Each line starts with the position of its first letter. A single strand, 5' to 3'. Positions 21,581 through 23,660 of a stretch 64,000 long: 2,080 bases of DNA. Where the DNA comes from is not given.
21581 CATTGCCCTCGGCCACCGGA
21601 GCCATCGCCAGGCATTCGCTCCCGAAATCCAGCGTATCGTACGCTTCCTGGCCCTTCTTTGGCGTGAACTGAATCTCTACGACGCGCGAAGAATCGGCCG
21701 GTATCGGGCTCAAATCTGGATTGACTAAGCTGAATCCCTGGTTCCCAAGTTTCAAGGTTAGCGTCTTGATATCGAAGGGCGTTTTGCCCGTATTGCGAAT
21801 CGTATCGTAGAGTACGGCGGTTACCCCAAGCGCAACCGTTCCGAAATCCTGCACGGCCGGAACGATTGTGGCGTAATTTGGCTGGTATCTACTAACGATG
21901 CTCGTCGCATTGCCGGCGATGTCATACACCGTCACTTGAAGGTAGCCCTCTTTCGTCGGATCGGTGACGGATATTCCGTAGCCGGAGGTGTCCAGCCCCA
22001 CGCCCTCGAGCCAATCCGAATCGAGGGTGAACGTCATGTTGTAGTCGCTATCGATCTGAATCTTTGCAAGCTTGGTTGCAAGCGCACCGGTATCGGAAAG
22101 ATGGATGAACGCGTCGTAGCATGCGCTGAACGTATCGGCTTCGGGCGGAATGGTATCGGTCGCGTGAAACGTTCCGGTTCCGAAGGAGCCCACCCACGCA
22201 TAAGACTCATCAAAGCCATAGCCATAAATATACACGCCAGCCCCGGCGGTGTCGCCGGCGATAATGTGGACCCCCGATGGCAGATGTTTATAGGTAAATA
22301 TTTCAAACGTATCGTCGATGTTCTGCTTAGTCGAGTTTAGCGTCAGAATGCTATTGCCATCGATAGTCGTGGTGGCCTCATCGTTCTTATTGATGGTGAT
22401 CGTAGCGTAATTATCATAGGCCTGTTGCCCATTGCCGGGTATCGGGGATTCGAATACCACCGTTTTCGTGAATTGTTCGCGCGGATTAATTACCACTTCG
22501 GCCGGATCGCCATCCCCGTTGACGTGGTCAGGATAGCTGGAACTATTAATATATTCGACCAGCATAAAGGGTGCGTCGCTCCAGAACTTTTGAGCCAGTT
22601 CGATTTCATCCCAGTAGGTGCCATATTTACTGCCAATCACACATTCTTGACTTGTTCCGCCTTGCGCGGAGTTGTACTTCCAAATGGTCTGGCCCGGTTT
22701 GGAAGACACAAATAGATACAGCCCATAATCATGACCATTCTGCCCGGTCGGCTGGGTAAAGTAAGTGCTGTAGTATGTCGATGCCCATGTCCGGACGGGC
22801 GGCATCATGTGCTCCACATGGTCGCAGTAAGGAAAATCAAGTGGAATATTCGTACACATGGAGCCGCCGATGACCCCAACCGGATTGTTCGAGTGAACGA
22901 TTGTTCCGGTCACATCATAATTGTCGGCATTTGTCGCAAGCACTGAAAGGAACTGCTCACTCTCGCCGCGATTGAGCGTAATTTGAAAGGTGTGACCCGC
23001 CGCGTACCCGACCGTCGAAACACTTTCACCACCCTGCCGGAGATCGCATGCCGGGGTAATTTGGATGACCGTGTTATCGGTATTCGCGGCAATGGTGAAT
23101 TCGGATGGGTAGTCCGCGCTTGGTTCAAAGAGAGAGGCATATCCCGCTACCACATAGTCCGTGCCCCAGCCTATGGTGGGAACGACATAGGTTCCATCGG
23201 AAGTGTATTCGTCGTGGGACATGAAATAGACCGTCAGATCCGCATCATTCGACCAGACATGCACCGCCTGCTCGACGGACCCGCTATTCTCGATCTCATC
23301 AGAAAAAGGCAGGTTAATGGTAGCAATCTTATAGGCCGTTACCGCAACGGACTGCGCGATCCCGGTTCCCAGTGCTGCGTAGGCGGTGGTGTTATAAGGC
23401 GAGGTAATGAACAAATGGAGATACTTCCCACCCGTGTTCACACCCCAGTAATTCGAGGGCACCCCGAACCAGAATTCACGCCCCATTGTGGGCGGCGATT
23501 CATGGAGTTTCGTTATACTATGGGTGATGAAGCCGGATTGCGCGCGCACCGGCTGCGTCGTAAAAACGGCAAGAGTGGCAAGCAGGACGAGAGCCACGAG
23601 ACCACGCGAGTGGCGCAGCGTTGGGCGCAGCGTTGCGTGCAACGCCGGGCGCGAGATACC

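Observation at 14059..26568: Origin-proximal cluster of three paralogous giant T9SS cargo proteins sharing a large N-terminal domain, plus an embedded OMP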

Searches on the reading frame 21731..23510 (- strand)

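Call 29: find_homologous_proteins(query=window:21731-23510:-, max_evalue=0.001)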
Query window:21731-23510:- (593 aa): 95 proteins with E <= 0.001 among 8000 candidates.
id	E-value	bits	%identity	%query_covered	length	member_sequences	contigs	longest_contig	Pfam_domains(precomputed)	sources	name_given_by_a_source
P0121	5.1e-262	889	65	100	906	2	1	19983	PF17517.8,PF18962.8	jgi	-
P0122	1.2e-252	858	65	100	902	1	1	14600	PF15780.12,PF17517.8,PF18962.8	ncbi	-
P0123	5.6e-249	846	63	100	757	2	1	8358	PF17517.8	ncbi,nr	ncbi:MAG TPA: hypothetical protein VFD13_00450, partial [Candidatus Kapabacteria bacterium]|nr:hypot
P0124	7.5e-234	796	60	100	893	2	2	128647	PF17517.8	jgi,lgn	-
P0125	3.6e-220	751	56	100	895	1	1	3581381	PF17517.8,PF18962.8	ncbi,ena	-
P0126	4.6e-207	708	58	92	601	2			PF17517.8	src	-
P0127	6.9e-188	644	52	100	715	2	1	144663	PF17517.8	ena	-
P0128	6.9e-183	628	51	100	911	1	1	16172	PF17517.8,PF18962.8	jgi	jgi:hypothetical protein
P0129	1.1e-181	624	51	95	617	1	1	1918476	PF17517.8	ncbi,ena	-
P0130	7.3e-180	618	48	100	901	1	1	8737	PF17517.8,PF18962.8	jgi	jgi:hypothetical protein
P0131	1.0e-178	614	50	99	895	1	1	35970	PF17517.8,PF18962.8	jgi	jgi:hypothetical protein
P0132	2.5e-178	613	50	100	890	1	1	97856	PF17517.8,PF18962.8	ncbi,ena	-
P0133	3.1e-178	612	49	100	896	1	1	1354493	PF17517.8,PF18962.8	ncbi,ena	-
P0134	4.1e-175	602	48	100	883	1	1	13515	PF17517.8,PF18962.8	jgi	jgi:IgGFc binding protein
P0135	2.2e-174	600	49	100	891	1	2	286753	PF17517.8,PF18962.8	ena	-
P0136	3.4e-172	592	48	100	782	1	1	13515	PF17517.8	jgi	jgi:IgGFc binding protein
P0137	1.4e-168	580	60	72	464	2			PF17517.8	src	-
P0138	1.4e-167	577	47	100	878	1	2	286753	PF17517.8,PF18962.8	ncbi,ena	-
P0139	7.8e-167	575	47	100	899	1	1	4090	PF17517.8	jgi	jgi:hypothetical protein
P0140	9.1e-167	575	47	100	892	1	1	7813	PF17517.8,PF18962.8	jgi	jgi:hypothetical protein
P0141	1.8e-166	574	47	99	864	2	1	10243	PF17517.8,PF18962.8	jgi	-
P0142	3.1e-165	569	55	81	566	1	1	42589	PF17517.8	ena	-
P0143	3.6e-165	569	48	100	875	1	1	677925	PF15780.12,PF17517.8,PF18962.8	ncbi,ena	-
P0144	1.8e-162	560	49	99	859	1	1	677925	PF17517.8,PF18962.8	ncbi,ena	-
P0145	5.4e-162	559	47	99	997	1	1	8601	PF17517.8,PF18962.8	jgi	-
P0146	2.6e-161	557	45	100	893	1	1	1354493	PF17517.8,PF18962.8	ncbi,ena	-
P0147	4.8e-160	552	46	99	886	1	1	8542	PF17517.8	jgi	jgi:hypothetical protein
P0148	4.3e-159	549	47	100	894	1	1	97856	PF17517.8,PF18962.8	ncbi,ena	-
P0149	2.8e-158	547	46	99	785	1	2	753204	PF17517.8,PF18962.8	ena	-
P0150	1.1e-157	545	45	98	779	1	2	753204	PF17517.8,PF18962.8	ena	-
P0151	6.2e-157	542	46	99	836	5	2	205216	PF17517.8,PF18962.8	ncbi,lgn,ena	-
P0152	1.2e-154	535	46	100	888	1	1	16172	PF17517.8,PF18962.8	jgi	jgi:hypothetical protein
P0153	5.8e-151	522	52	83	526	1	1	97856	PF17517.8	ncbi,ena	-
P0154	6.3e-151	522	45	100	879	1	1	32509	PF15780.12,PF17517.8,PF18962.8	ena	-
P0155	7.0e-150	519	45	100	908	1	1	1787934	PF17517.8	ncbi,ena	-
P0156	6.3e-147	509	44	99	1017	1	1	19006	PF17517.8,PF18962.8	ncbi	-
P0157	4.1e-146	506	44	99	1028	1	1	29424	PF17517.8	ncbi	-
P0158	7.2e-146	506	45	99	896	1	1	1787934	PF17517.8,PF18962.8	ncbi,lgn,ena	-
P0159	1.0e-145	505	43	99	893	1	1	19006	PF17517.8,PF18962.8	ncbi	-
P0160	4.1e-145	503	43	100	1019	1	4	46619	PF17517.8,PF18962.8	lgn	-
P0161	8.4e-145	502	43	100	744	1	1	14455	PF17517.8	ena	-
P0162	2.6e-139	484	42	100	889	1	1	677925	PF17517.8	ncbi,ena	-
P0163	6.7e-139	483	44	94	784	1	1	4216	PF17517.8,PF18962.8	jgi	jgi:hypothetical protein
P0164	5.9e-138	479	41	100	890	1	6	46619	PF17517.8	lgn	-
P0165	4.3e-137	477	43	99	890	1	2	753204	PF17517.8,PF18962.8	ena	-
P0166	1.5e-136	475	44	95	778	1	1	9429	PF17517.8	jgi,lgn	-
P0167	5.0e-136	473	43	100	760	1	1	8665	PF17517.8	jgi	jgi:hypothetical protein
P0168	8.5e-136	472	44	97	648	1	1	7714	PF17517.8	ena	-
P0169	6.6e-134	466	42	100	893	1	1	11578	PF17517.8,PF18962.8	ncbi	-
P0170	1.3e-132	462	41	100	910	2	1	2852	PF17517.8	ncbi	ncbi:MAG TPA: IgGFc-binding protein, partial [Candidatus Kapabacteria bacterium]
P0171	5.7e-131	456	41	100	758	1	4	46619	PF17517.8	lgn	-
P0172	3.0e-130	454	43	100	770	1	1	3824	PF17517.8,PF18962.8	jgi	jgi:hypothetical protein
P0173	3.8e-130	454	42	99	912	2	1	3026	PF17517.8,PF18962.8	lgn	-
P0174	2.6e-124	434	40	99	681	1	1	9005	PF17517.8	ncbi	ncbi:MAG: IgGFc-binding protein [Candidatus Kapaibacterium sp.]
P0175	1.0e-122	429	49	70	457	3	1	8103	PF17517.8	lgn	-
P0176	1.6e-122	428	43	91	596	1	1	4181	PF17517.8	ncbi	ncbi:MAG: IgGFc-binding protein, partial [Ignavibacteriota bacterium]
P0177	7.6e-122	426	52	63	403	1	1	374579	PF17517.8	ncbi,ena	-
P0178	4.8e-119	417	42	91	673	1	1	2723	PF17517.8,PF18962.8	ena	-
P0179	3.0e-118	414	49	70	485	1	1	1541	PF17517.8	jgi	-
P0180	9.4e-118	413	50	68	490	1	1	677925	PF17517.8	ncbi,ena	-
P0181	5.8e-114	400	47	69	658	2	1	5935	PF17517.8,PF18962.8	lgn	-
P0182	9.5e-114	399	39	97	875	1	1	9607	PF17517.8,PF18962.8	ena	-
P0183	2.3e-113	398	38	99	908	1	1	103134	PF17517.8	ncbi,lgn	-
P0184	2.4e-108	382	48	68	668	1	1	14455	PF17517.8,PF18962.8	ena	-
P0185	1.6e-106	376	40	97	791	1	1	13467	PF17517.8,PF18962.8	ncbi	-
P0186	5.2e-105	371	38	98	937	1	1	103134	PF17517.8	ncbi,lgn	-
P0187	6.7e-105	370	38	91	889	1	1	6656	PF17517.8,PF18962.8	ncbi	ncbi:MAG TPA: T9SS type A sorting domain-containing protein [Candidatus Kapabacteria bacterium]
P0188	1.7e-104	369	37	100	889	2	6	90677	PF17517.8,PF18962.8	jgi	jgi:hypothetical protein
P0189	7.3e-103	364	38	96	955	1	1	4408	PF17517.8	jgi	jgi:hypothetical protein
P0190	2.4e-102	362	38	90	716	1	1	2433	PF17517.8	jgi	jgi:IgGFc binding protein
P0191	8.0e-102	360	36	100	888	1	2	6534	PF17517.8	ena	-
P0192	1.7e-101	359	37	91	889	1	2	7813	PF17517.8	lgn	-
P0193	8.5e-101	357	39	92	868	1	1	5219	PF17517.8,PF18962.8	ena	-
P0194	1.3e-99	353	37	69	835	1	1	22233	PF17517.8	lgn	-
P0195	2.1e-99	352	36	99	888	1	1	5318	PF17517.8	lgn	-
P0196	4.3e-97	344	36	99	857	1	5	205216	PF15780.12,PF17517.8,PF18962.8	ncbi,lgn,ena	-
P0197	7.1e-95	337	36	98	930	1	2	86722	PF17517.8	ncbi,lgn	-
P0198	2.7e-91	325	36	99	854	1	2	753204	PF15780.12,PF17517.8,PF12371.15,PF22544.3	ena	-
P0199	2.8e-91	325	36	91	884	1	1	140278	PF17517.8,PF18962.8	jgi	jgi:hypothetical protein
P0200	1.3e-88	316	36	92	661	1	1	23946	PF17517.8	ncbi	-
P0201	1.8e-85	306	36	99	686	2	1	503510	PF17517.8,PF18962.8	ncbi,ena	-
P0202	1.3e-84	303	36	94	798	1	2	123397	PF17517.8,PF18962.8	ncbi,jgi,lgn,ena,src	-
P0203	1.6e-84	303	35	99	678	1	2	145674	PF17517.8,PF18962.8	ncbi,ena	-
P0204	1.5e-83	300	35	99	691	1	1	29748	PF17517.8,PF18962.8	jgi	jgi:hypothetical protein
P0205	1.5e-75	273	36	84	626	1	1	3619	PF17517.8,PF18962.8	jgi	-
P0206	4.0e-75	272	32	99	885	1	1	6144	PF17517.8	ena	-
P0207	2.5e-73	266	38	76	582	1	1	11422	PF17517.8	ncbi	-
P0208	3.2e-72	262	35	94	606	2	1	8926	PF17517.8,PF18962.8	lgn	-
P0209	2.3e-71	260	36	75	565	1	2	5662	PF17517.8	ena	-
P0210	1.2e-69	254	31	98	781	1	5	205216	PF17517.8,PF18962.8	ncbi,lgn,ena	-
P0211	2.1e-66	243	32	83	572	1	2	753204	PF17517.8,PF18962.8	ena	-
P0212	1.5e-61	227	44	46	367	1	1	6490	PF17517.8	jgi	jgi:hypothetical protein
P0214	2.1e-9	55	30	33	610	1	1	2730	PF17517.8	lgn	-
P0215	4.8e-8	50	33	24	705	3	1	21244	PF17517.8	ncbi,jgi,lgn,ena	-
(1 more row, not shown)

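Call 41: search_solved_structures(query=A2, max_evalue=1, show_alignments=2)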
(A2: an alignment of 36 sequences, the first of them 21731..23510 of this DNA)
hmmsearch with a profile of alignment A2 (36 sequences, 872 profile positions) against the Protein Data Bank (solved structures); distinct sequences matched with E-value up to 1: 8.
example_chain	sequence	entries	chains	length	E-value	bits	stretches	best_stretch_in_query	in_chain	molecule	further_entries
7sqc_F0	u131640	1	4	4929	1.8e-08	36.3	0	581-663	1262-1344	Hydin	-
9ijj_4G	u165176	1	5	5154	1.3e-07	33.5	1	624-823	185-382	Hydrocephalus-inducing protein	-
7n6g_1J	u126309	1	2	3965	2.6e-07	32.5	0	581-663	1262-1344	HYDIN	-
8glj_D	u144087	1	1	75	3.1e-06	28.9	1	796-869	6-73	Por secretion system C-terminal sorting domain-containing protein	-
8glk_D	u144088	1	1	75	1.6e-05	26.5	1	799-871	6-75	Endonuclease I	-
9fh8_A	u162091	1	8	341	0.016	16.6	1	684-779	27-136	Centrosomal protein 192 (CEP192)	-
8qb1_A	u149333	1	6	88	0.11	13.9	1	815-869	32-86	Mirolase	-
9fu8_A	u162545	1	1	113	0.46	11.8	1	689-767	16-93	BcDNA.LD24702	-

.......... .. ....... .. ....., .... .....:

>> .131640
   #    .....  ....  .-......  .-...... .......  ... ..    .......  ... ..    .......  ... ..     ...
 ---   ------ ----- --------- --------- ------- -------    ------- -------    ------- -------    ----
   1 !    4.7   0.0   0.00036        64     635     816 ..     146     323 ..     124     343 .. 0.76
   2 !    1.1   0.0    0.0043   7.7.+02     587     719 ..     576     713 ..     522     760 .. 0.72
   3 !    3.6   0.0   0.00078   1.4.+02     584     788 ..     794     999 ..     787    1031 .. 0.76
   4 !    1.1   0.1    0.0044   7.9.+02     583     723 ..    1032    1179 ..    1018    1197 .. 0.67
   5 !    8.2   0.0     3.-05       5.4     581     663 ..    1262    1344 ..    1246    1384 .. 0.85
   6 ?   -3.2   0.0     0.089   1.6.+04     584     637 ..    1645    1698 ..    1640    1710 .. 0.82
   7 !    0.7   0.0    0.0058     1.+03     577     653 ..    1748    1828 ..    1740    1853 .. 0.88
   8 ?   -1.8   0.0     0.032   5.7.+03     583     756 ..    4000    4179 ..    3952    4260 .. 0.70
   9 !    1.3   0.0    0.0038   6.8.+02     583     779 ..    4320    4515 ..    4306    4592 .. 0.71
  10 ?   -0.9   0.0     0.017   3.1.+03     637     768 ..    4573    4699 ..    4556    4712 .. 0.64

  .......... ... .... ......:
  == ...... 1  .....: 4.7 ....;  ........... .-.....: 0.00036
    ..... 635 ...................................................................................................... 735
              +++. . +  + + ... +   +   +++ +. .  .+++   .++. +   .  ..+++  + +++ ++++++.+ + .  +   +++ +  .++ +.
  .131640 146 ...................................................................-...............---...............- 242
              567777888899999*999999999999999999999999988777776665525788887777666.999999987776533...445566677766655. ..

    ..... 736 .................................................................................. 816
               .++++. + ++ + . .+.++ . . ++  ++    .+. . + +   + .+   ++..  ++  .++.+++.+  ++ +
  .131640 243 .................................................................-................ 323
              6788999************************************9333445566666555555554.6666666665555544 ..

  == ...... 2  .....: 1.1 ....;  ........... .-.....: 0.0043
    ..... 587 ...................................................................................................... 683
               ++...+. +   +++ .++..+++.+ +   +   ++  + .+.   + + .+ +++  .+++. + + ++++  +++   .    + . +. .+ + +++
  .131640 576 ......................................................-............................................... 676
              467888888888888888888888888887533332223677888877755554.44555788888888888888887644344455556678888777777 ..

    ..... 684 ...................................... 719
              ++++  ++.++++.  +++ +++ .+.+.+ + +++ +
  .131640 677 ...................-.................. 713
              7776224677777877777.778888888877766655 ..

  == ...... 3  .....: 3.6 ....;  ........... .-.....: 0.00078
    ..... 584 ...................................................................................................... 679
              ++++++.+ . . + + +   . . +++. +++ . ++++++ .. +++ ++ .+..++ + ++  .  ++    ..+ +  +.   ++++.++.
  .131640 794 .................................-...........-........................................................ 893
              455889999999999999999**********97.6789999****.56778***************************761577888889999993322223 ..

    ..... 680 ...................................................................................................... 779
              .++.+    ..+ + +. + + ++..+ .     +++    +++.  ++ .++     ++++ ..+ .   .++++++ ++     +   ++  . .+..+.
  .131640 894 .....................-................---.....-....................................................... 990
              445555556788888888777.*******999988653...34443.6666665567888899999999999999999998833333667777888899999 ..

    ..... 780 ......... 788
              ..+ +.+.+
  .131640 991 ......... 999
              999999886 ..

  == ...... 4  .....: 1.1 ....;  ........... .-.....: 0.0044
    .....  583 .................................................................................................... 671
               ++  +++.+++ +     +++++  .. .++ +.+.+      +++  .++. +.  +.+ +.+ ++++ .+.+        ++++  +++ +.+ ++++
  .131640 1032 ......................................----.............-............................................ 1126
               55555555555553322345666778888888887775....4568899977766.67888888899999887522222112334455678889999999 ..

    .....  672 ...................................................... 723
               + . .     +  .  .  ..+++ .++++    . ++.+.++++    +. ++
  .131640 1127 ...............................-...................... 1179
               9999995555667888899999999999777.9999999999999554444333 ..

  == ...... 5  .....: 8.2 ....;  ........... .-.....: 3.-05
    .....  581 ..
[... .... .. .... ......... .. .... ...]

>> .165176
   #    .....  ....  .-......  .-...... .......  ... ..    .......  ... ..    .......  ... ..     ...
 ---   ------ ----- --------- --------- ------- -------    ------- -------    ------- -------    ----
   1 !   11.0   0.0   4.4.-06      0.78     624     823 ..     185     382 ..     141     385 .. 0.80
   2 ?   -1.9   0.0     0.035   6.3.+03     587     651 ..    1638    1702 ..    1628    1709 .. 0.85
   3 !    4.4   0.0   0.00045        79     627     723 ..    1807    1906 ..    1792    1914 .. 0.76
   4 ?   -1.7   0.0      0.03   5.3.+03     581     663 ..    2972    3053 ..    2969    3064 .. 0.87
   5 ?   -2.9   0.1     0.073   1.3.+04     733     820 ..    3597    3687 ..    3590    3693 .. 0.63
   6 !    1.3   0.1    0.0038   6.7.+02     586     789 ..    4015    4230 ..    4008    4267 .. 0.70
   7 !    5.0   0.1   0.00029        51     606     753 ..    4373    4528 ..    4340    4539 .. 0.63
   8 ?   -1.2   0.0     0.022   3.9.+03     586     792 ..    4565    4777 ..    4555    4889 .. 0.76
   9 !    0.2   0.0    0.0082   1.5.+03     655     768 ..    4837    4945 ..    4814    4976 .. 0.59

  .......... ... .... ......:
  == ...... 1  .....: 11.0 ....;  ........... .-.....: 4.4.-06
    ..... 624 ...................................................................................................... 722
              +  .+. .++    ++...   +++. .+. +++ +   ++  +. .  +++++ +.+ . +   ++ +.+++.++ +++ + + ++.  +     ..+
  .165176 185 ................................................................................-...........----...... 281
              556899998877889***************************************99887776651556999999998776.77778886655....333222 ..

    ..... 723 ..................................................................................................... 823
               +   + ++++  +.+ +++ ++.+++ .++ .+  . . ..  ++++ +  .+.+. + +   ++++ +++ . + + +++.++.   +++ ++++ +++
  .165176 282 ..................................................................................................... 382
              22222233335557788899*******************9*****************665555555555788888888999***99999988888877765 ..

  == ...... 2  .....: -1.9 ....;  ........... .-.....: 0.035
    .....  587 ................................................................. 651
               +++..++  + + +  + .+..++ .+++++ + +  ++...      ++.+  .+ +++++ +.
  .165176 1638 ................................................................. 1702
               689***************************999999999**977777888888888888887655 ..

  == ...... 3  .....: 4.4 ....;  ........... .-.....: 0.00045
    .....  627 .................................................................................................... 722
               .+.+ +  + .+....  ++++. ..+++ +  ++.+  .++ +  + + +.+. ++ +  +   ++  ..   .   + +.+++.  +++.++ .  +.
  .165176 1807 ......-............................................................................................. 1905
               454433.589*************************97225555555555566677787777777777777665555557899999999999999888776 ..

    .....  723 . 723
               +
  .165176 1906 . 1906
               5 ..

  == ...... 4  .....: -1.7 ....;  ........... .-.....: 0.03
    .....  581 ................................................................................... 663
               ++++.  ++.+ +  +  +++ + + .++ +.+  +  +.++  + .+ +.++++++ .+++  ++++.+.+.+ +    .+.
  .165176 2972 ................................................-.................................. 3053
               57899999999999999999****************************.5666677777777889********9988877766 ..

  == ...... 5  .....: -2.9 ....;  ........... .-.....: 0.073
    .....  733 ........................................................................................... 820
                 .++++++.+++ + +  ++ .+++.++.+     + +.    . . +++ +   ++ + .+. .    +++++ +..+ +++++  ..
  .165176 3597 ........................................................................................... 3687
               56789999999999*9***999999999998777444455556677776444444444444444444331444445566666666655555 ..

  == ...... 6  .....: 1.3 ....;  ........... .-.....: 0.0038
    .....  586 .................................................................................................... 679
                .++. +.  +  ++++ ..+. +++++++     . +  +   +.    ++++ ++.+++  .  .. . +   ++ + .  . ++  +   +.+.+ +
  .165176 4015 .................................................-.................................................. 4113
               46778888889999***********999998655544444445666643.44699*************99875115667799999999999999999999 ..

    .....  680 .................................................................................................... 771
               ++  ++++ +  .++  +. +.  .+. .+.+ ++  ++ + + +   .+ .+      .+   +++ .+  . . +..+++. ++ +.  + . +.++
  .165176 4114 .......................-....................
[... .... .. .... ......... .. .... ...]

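Call 43: predict_structure(alignment_id=A2)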
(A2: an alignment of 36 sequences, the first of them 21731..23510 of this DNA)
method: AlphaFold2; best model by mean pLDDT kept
length: 593 residues; sequences in the alignment: 36
mean_pLDDT: 86.8   pTM: 0.81
mean pLDDT of the five models: 86.8, 85.8, 85.0, 84.9, 83.3
residues with pLDDT >= 90: 309; 70-90: 243; 50-70: 33; < 50: 8
segments of 3 or more residues with pLDDT < 50: 1-6
pLDDT, mean of each block of 10 residues (from residue 1): 48 92 69 92 92 94 90 87 92 91 89 91 86 90 93 93 84 97 94 80 94 94 89 94 93 82 93 96 90 96 90 96 90 87 88 84 87 92 91 88 93 89 89 89 60 83 81 85 85 90 80 91 89 84 79 78 79 74 72 54
secondary structure, 60 per line:
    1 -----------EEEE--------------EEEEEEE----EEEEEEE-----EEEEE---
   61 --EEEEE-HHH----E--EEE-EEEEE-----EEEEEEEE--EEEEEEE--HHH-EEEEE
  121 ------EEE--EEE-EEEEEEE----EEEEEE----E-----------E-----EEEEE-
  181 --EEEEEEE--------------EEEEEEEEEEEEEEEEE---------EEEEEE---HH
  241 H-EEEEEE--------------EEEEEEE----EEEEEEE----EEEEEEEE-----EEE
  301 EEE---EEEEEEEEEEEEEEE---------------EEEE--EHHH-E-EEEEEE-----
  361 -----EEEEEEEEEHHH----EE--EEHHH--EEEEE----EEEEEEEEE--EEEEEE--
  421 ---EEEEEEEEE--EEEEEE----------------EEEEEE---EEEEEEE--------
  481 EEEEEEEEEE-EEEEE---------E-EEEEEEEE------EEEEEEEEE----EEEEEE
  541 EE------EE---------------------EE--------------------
elements in order: E12-15 E30-36 E41-47 E53-57 E63-67 E79-81 E83-87 E93-100 E103-109 E116-120 E127-129 E132-134 E136-142 E147-152 E175-179 E183-189 E204-220 E230-235 E243-248 E263-269 E274-280 E285-292 E298-303 E307-321 E337-340 E350-355 E366-374 E393-397 E402-410 E413-418 E424-432 E435-440 E457-462 E466-472 E481-490 E492-496 E508-515 E522-530 E535-542
